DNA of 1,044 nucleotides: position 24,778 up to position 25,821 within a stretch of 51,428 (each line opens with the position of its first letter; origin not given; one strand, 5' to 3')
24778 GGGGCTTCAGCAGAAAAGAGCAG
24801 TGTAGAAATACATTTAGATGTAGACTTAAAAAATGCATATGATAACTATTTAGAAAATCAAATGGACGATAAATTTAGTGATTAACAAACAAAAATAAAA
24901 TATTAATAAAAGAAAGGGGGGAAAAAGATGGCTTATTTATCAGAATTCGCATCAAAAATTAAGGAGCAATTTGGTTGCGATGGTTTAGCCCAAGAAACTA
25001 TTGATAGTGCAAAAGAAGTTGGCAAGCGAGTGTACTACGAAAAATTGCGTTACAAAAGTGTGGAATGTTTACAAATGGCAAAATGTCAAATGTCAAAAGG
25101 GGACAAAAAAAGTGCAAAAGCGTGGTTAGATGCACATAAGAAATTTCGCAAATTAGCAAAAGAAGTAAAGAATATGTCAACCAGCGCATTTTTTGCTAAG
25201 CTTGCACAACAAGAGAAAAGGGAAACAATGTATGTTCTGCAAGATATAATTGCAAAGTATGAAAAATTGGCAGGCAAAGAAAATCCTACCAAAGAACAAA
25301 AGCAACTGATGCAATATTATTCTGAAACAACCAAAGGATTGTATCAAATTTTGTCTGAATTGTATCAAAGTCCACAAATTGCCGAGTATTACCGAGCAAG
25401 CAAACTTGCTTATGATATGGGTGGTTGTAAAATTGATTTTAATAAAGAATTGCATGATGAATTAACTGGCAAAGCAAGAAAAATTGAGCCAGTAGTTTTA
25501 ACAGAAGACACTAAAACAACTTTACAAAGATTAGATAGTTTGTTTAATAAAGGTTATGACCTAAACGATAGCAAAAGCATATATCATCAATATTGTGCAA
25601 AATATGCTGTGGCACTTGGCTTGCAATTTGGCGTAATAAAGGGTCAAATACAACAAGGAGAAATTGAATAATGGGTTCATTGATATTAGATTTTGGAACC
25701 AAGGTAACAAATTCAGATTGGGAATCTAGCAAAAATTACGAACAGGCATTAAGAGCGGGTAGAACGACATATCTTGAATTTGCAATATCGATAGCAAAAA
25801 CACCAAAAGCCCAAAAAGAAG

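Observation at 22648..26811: Eight-gene uncharacterised cassette wedged between folD and serS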

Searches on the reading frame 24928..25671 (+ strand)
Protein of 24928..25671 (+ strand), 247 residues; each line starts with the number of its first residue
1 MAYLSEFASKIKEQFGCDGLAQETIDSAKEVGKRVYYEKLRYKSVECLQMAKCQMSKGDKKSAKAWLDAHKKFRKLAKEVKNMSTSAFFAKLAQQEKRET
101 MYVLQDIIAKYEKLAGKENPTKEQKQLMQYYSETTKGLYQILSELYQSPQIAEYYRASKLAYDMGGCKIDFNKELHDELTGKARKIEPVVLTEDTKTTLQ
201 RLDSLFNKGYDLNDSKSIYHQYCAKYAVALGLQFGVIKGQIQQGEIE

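Call 3: search_protein_families(library=pfam, max_evalue=1, proteins=[window:24928-25671:+])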
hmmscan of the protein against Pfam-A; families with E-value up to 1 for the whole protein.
window:24928-25671:+ (247 aa): 6 families
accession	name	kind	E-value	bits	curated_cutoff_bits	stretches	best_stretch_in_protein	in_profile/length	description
PF12873.12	DUF3825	-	0.011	15.8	27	1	85-174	49-128/238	Domain of unknown function (DUF3825)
PF16696.11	ZFYVE21_C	-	0.017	15.3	25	1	27-81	73-127/128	Zinc finger FYVE domain-containing protein 21 C-terminus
PF22727.1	NCH2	-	0.036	14.6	27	1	71-152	3-86/96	NACHT C-terminal Helical domain 2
PF17511.7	Mobilization_B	-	0.044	14.6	27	0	54-88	51-85/136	Mobilization protein B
PF05055.17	DUF677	-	0.079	12.3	29.1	1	43-141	233-332/336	Protein of unknown function (DUF677)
PF00015.26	MCPsignal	-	0.27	11.5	34.6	1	20-87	80-144/172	Methyl-accepting chemotaxis protein (MCP) signalling domain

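Call 4: search_protein_families(library=phrogs, max_evalue=1, proteins=[window:24928-25671:+])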
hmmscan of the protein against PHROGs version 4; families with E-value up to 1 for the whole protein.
window:24928-25671:+ (247 aa): 0 families

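Call 5: search_protein_families(library=padloc, max_evalue=1, proteins=[window:24928-25671:+])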
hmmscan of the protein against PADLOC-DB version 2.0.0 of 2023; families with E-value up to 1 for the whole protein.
window:24928-25671:+ (247 aa): 1 family
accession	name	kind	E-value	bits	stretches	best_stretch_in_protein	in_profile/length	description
PDLC02655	DrmMII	-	0.0044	14.4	1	78-126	167-215/323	DrmMII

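Call 6: search_protein_families(library=ncbifam, max_evalue=1, proteins=[window:24928-25671:+])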
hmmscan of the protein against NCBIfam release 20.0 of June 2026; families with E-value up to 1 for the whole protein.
window:24928-25671:+ (247 aa): 2 families
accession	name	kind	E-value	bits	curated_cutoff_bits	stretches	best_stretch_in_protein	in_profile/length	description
NF052423.1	lpg1689_fam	equivalog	0.0082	15.6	150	1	76-178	11-111/184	lpg1689 family Dot/Icm T4SS effector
TIGR03739.1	PRTRC_D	hypoth_equivalog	0.11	11.4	214.8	1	3-73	204-274/320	PRTRC system protein D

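Call 13: find_encoding_contigs(protein=window:24928-25671:+, flank=10000, max_places=10)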
Protein window:24928-25671:+ (247 aa): 17 contigs read that carry it; 10 places shown.
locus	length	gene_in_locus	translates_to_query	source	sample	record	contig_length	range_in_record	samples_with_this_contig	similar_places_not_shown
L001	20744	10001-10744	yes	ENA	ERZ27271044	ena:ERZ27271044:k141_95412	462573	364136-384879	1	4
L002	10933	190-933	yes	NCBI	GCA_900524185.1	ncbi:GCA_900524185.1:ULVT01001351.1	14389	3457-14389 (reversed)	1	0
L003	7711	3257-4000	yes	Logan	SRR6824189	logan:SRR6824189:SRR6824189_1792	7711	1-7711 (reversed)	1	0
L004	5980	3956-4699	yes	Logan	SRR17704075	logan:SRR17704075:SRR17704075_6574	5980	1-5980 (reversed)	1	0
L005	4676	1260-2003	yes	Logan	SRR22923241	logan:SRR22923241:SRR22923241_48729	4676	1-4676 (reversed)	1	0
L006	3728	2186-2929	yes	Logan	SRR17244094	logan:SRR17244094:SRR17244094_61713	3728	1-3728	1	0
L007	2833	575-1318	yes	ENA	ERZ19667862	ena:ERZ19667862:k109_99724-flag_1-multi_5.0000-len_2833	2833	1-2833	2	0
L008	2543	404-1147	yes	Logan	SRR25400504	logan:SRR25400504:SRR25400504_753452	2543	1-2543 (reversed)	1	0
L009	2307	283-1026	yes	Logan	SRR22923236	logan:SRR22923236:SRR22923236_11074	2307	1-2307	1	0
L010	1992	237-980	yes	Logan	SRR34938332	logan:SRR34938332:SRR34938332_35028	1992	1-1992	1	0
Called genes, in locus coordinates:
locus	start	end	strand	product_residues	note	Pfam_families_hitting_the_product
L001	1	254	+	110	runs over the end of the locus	PF00327:Ribosomal_L30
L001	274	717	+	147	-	PF00828:Ribosomal_L27A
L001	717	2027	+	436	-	PF00344:SecY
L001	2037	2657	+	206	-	PF00406:ADK, PF13207:AAA_17, PF13238:AAA_18 (weak)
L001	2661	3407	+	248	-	PF00557:Peptidase_M24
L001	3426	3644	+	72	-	PF01176:eIF-1a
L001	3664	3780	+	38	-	PF00444:Ribosomal_L36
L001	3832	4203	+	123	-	PF00416:Ribosomal_S13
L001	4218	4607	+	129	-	PF00411:Ribosomal_S11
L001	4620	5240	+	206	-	PF00163:Ribosomal_S4, PF01479:S4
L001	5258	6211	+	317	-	PF01193:RNA_pol_L, PF01000:RNA_pol_A_bac, PF03118:RNA_pol_A_CTD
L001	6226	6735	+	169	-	PF01196:Ribosomal_L17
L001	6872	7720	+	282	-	PF00763:THF_DHG_CYH, PF02882:THF_DHG_CYH_C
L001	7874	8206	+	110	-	PF15970:HicB-like_2 (weak)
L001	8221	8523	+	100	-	-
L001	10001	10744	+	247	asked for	-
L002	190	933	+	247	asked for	-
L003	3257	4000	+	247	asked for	-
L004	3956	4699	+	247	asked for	-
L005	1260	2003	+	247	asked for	-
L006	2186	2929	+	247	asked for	-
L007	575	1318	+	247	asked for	-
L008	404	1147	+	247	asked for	-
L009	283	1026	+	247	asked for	-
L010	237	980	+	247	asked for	-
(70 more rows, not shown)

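Call 14: find_homologous_proteins(query=window:24928-25671:+, max_evalue=0.001)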
Query window:24928-25671:+ (247 aa): 1 proteins with E <= 0.001 among 529 candidates.
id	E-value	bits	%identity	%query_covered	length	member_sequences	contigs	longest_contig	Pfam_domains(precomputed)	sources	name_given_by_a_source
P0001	8.6e-155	531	99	100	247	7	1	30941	-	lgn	-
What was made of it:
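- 24928..25671 (+): o6: 247-aa member of the o5/o6/o7 family. Only a 99% identical cluster among 5.8 billion proteins (call 14).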

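Call 37: search_protein_representatives(alignment_id=A2)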
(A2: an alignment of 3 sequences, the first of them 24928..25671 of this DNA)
Query: 3 sequences, 201 profile positions. Proteins with E-value up to 0.001 (for the whole library): 4; up to 1e-10: 3; up to 1e-30: 3. The best 4 are listed.
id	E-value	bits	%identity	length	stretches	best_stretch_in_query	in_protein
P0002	1.9e-85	302.4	-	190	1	1-201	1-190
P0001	3.6e-82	291.7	-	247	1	1-201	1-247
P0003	2.0e-66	240.3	-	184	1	1-149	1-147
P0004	2.0e-07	47.7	-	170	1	60-191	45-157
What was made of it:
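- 25671..26138 (+): o7: 155-aa member of the o5/o6/o7 family. Its start overlaps the o6 stop. The only remote hit among 1.84 billion representatives is its ortholog P0004 (E = 2e-7, call 37).
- No homologs elsewhere among 1.84 billion representatives (call 37).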

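Call 39: find_encoding_contigs(protein=P0004, flank=10000, max_places=10)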
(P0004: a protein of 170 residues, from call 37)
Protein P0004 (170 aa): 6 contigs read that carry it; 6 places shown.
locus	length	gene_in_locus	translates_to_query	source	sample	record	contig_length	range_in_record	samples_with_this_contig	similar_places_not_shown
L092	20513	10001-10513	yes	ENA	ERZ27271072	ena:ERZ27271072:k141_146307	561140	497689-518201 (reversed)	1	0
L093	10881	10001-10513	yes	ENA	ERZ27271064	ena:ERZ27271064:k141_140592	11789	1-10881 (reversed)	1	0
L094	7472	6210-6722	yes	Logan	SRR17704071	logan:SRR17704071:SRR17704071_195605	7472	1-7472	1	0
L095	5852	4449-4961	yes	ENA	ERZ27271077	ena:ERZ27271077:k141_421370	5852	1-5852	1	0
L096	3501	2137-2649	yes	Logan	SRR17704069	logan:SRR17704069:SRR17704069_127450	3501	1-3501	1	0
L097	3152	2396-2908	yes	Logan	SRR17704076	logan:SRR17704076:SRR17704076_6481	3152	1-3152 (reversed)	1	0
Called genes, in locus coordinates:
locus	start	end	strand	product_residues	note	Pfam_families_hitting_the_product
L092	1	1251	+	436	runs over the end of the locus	PF00344:SecY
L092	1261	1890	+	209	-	PF00406:ADK, PF13207:AAA_17, PF13238:AAA_18 (weak)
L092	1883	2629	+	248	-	PF00557:Peptidase_M24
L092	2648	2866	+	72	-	PF01176:eIF-1a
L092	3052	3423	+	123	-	PF00416:Ribosomal_S13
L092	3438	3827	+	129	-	PF00411:Ribosomal_S11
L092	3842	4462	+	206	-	PF00163:Ribosomal_S4, PF01479:S4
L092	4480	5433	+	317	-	PF01193:RNA_pol_L, PF01000:RNA_pol_A_bac, PF03118:RNA_pol_A_CTD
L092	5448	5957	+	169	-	PF01196:Ribosomal_L17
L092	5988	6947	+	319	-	PF00763:THF_DHG_CYH, PF02882:THF_DHG_CYH_C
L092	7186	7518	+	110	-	PF15919:HicB_lk_antitox (weak), PF15970:HicB-like_2 (weak)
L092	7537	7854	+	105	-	-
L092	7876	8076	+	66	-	-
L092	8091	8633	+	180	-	-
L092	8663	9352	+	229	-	-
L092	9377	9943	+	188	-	-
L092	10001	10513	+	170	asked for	-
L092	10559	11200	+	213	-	-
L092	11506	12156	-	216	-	PF00398:RrnaAD, PF13489:Methyltransf_23 (weak), PF13847:Methyltransf_31, PF08241:Methyltransf_11, PF08242:Methyltransf_12, PF13649:Methyltransf_25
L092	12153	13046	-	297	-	PF00126:HTH_1, PF03466:LysR_substrate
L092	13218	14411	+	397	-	PF00871:Acetate_kinase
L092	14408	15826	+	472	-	-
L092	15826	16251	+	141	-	PF00293:NUDIX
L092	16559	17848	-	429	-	PF02403:Seryl_tRNA_N, PF00587:tRNA-synt_2b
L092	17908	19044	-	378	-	PF22020:RlmL_1st, PF01170:UPF0020, PF05175:MTS (faint), PF13847:Methyltransf_31 (weak)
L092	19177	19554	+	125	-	-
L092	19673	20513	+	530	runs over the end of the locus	PF00772:DnaB, PF03796:DnaB_C, PF06745:ATPase, PF13481:AAA_25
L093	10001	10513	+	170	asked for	-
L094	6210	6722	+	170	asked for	-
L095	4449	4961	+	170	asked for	-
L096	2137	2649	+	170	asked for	-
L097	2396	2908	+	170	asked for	-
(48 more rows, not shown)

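Call 40: find_encoding_contigs(protein=P0003, flank=10000, max_places=10)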
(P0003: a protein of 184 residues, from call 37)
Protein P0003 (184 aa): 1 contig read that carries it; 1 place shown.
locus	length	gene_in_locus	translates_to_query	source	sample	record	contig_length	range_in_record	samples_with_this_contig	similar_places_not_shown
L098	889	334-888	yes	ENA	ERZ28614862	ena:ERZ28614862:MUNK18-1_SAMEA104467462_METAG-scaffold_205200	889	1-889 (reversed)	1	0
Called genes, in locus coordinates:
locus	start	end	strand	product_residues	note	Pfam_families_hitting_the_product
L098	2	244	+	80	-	?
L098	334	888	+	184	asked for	?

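Call 77: search_protein_families(library=pfam, max_evalue=0.1, proteins=[L092:8729-9352:+, L092:9377-9943:+, L092:10001-10513:+, L092:10559-11200:+])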
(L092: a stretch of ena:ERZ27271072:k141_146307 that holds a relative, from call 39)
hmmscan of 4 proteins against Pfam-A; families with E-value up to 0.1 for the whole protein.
L092:8729-9352:+ (207 aa): 0 families

L092:9377-9943:+ (188 aa): 0 families

L092:10001-10513:+ (170 aa): 1 family
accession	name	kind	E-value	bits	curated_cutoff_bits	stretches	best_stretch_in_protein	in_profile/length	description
PF23937.1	DUF7272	-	0.0084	16.1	27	1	75-137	131-192/196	Family of unknown function (DUF7272)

L092:10559-11200:+ (213 aa): 1 family
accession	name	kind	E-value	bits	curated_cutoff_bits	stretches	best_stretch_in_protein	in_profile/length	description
PF23041.1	DUF7036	-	0.098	13.7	27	0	79-111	10-43/93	Domain of unknown function (DUF7036)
